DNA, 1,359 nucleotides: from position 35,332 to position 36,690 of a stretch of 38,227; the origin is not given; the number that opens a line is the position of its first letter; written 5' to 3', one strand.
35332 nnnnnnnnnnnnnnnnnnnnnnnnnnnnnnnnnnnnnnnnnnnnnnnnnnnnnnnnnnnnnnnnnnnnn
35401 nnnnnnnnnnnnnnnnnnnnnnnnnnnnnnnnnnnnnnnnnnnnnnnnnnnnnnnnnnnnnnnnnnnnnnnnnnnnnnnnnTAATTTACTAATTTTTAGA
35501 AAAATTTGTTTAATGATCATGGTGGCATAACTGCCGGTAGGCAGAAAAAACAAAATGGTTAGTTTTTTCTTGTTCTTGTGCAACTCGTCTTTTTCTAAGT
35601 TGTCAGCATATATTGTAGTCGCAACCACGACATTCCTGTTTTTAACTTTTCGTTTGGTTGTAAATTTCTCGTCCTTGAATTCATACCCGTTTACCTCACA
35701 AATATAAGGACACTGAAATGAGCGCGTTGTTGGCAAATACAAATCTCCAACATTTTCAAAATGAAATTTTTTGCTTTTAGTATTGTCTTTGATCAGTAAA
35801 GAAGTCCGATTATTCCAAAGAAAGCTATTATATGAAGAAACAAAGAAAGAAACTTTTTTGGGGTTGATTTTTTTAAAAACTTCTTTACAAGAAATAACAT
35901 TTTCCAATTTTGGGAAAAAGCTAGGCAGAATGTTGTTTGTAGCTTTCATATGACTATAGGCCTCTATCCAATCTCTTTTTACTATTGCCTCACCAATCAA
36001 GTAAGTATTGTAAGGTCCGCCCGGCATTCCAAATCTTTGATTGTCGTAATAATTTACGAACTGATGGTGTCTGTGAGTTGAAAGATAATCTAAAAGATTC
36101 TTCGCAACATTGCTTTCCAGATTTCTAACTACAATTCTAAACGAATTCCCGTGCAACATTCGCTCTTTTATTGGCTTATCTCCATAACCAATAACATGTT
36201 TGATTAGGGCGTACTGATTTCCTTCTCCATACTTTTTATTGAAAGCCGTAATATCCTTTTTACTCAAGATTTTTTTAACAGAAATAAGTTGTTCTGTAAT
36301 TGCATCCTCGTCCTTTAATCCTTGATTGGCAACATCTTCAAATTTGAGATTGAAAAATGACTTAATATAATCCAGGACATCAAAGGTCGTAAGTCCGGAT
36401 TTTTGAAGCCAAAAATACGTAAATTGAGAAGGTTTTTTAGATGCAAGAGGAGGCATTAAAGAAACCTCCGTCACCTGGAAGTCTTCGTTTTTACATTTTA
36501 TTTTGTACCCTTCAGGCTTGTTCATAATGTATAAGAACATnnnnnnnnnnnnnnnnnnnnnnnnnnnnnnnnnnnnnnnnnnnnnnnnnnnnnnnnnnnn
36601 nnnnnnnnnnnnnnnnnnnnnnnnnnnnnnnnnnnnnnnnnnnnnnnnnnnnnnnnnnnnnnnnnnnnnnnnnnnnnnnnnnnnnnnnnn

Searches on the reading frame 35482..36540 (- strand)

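Call 8: search_protein_families(library=pfam, proteins=[window:35482-36540:-], max_evalue=0.01)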
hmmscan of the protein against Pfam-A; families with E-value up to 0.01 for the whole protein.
window:35482-36540:- (353 aa): 1 family
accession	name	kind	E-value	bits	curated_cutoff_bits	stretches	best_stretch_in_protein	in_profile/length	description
PF01142.23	TruD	-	7.3e-41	140.8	27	2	3-198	6-196/412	tRNA pseudouridine synthase D (TruD)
